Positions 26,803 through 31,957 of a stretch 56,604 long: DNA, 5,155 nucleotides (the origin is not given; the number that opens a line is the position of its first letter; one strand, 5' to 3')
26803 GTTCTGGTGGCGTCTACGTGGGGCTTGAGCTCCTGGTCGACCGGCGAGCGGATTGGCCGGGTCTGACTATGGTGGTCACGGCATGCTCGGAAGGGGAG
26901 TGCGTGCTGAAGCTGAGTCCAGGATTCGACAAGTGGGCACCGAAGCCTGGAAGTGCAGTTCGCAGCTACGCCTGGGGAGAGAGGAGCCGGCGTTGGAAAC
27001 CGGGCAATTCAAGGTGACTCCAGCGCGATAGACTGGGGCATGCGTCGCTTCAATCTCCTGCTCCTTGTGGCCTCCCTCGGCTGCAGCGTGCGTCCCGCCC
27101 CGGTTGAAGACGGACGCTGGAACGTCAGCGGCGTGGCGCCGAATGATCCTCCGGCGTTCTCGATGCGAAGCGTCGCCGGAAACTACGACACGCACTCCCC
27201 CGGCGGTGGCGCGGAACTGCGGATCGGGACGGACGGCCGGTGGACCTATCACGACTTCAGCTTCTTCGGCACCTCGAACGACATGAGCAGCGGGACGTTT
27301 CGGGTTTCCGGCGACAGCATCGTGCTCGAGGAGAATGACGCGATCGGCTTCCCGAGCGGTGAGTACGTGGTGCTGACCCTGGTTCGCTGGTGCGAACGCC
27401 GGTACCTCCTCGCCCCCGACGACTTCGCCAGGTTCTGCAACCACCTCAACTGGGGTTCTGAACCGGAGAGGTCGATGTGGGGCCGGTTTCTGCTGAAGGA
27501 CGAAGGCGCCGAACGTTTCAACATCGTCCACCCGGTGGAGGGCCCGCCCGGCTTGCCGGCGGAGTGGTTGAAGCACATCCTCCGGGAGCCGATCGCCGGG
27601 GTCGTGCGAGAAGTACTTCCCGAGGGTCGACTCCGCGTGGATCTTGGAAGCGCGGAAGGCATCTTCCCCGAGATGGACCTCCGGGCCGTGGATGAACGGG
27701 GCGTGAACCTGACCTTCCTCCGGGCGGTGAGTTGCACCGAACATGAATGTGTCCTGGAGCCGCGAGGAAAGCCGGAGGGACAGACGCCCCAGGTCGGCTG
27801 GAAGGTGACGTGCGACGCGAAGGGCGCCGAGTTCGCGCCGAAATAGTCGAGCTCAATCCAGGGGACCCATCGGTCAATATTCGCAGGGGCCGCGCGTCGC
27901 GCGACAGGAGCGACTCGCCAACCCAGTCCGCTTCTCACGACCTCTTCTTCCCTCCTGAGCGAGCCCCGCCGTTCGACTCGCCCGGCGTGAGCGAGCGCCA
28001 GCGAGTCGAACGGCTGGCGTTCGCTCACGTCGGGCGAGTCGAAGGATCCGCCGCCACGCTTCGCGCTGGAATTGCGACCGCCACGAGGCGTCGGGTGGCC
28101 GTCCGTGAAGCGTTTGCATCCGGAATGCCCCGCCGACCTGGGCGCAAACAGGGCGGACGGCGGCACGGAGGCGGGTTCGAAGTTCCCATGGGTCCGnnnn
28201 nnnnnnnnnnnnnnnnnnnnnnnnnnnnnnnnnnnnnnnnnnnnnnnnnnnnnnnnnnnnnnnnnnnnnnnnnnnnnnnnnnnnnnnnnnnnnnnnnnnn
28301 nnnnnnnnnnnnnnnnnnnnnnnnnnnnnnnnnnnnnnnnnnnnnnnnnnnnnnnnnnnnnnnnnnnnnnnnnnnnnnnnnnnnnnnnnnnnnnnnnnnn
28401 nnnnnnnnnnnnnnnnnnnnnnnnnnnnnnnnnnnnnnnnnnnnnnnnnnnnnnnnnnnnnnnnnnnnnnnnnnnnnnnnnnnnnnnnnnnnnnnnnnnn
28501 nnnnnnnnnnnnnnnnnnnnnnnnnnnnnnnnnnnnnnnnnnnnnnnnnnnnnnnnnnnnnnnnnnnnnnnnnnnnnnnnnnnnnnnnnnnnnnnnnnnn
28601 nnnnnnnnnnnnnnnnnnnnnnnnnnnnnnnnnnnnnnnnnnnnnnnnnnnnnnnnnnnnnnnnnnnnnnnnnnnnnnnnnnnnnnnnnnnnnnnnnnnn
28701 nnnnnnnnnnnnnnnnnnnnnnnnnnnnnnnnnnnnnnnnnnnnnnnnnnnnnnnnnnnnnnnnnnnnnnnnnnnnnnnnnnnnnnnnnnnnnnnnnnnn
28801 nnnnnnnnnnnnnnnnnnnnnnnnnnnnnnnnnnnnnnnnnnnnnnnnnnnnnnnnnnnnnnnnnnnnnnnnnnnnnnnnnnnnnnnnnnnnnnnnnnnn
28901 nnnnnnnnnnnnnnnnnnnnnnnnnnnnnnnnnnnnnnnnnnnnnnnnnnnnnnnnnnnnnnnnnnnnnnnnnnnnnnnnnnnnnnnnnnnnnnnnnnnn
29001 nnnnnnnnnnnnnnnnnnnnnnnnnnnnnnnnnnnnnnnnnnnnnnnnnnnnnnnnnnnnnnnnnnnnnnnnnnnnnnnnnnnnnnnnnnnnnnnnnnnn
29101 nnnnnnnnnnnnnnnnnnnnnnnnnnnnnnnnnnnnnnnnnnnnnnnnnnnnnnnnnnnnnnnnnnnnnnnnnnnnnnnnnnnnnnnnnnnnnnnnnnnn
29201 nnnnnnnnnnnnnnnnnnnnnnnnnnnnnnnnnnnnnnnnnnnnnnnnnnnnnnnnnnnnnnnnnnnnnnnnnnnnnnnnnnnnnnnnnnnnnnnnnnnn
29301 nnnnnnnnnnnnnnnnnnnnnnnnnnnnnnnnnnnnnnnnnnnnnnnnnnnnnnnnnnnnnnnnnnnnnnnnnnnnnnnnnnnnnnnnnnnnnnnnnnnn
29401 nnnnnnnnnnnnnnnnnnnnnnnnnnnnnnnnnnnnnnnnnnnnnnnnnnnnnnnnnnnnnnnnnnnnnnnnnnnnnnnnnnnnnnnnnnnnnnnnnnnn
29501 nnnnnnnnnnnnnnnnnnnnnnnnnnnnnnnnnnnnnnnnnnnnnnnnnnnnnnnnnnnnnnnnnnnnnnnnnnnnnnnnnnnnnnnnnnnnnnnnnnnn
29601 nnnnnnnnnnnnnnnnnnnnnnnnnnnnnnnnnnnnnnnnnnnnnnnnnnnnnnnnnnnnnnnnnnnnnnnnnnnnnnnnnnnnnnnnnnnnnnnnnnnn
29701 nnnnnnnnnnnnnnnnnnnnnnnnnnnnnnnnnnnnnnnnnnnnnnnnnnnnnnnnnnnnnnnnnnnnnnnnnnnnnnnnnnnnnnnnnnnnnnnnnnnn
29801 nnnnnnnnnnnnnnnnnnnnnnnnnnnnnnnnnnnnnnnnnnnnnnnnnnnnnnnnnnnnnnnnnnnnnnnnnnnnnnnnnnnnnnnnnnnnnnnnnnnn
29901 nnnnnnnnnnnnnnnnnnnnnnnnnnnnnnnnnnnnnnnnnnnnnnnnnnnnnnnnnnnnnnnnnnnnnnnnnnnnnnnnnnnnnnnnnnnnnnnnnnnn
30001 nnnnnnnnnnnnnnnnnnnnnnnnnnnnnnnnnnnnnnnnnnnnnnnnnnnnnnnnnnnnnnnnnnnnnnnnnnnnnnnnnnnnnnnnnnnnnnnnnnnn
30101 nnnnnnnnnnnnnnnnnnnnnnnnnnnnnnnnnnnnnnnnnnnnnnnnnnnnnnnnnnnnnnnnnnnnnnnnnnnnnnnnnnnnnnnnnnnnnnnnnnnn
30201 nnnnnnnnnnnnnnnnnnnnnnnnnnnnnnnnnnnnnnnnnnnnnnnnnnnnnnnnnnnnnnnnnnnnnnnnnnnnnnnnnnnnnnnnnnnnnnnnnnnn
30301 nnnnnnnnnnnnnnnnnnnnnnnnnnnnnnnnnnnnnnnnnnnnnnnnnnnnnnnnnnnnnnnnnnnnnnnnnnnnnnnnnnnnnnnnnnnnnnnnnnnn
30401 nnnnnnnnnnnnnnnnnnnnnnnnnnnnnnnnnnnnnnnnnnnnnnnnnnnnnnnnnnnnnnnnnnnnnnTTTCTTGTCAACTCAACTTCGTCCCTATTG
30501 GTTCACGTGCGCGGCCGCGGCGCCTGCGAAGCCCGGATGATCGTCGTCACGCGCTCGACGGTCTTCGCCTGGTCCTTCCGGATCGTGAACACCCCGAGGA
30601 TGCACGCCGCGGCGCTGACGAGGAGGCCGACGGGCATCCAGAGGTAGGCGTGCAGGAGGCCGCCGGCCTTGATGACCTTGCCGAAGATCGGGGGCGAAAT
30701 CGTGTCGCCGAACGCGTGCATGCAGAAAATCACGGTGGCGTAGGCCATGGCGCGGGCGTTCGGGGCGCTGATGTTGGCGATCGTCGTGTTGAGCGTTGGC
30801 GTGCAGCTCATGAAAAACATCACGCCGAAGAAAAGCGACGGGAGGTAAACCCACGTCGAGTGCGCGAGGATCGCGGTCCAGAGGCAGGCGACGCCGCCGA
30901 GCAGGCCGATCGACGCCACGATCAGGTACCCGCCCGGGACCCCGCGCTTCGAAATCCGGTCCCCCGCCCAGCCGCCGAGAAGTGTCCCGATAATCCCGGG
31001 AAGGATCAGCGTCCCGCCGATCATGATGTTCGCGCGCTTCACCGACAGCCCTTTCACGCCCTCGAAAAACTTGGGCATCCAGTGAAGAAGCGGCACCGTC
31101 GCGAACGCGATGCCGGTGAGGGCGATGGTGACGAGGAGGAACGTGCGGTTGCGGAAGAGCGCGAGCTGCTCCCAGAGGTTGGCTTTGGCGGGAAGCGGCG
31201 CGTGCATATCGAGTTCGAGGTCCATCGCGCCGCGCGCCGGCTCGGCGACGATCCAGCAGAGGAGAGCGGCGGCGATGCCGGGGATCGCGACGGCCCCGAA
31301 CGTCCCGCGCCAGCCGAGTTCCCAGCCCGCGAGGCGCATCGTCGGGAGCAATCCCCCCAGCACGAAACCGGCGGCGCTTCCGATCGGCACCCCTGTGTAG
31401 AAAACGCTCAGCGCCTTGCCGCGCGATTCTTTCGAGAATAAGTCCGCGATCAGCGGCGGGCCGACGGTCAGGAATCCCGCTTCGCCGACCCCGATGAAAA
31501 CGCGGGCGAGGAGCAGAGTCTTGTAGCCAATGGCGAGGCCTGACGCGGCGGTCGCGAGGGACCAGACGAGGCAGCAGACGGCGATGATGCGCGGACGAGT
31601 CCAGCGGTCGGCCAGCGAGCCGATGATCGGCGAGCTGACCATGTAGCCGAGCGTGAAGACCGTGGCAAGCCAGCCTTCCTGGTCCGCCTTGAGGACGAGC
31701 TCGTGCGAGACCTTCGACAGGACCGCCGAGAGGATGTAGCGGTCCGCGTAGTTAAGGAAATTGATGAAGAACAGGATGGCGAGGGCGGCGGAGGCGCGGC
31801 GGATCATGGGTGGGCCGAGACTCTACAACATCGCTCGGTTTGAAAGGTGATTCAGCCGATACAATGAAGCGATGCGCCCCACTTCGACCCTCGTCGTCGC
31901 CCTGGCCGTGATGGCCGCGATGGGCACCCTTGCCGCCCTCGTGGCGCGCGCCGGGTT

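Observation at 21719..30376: Four copies of a 125-170 nt promoter-plus-leader element heading unrelated genes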

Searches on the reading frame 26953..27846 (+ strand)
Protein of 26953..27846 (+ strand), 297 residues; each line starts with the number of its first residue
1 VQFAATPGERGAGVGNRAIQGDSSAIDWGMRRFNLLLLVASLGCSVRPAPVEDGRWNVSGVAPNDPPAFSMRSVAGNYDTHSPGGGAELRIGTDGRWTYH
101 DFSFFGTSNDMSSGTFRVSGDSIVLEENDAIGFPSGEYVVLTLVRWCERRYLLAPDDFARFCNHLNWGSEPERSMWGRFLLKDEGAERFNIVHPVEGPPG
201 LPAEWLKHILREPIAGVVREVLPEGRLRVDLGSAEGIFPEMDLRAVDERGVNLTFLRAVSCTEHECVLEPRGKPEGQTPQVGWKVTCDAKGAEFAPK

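Call 12: search_protein_families(library=pfam, proteins=[window:26953-27846:+], max_evalue=0.01)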
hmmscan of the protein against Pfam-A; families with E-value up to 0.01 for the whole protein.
window:26953-27846:+ (297 aa): 1 family
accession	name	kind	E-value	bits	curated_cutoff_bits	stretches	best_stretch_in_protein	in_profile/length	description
PF23038.1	KOW6_SPT51-2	-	3e-05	23.9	27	1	212-234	15-37/51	Transcription elongation factor SPT5 homolog 1/2, KOW6 domain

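Call 44: search_protein_families(library=pfam, proteins=[window:27040-27846:+], max_evalue=0.01)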
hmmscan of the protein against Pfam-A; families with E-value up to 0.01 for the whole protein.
window:27040-27846:+ (268 aa): 1 family
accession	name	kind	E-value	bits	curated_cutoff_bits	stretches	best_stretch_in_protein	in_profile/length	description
PF23038.1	KOW6_SPT51-2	-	2.6e-05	24.1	27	1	183-205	15-37/51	Transcription elongation factor SPT5 homolog 1/2, KOW6 domain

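Call 45: search_protein_families(library=ncbifam, proteins=[window:27040-27846:+], max_evalue=0.01)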
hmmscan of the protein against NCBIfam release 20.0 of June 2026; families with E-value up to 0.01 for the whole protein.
window:27040-27846:+ (268 aa): 0 families

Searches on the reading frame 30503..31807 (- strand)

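Call 12: search_protein_families(library=pfam, proteins=[window:30503-31807:-], max_evalue=0.01)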
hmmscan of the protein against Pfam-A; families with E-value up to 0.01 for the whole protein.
window:30503-31807:- (434 aa): 6 families
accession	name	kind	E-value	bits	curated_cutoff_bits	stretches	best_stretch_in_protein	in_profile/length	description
PF07690.21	MFS_1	-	1.7e-48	165.7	33.4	1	12-364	1-340/347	Major Facilitator Superfamily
PF03137.26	OATP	-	2e-18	66.5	25.8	3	216-284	288-356/545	Organic Anion Transporter Polypeptide (OATP) family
PF00083.30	Sugar_tr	-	9.3e-11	41.7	22.3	1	14-189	18-193/452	Sugar (and other) transporter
PF06779.20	MFS_4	-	3.4e-10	40.2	26.3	1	23-400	9-360/364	Uncharacterised MFS-type transporter YbfB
PF06609.19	TRI12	-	8.8e-05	21.6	23.2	1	27-151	61-186/599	Fungal trichothecene efflux pump (TRI12)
PF13347.12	MFS_2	-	0.0001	21.4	27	1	8-128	225-347/427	MFS/sugar transport protein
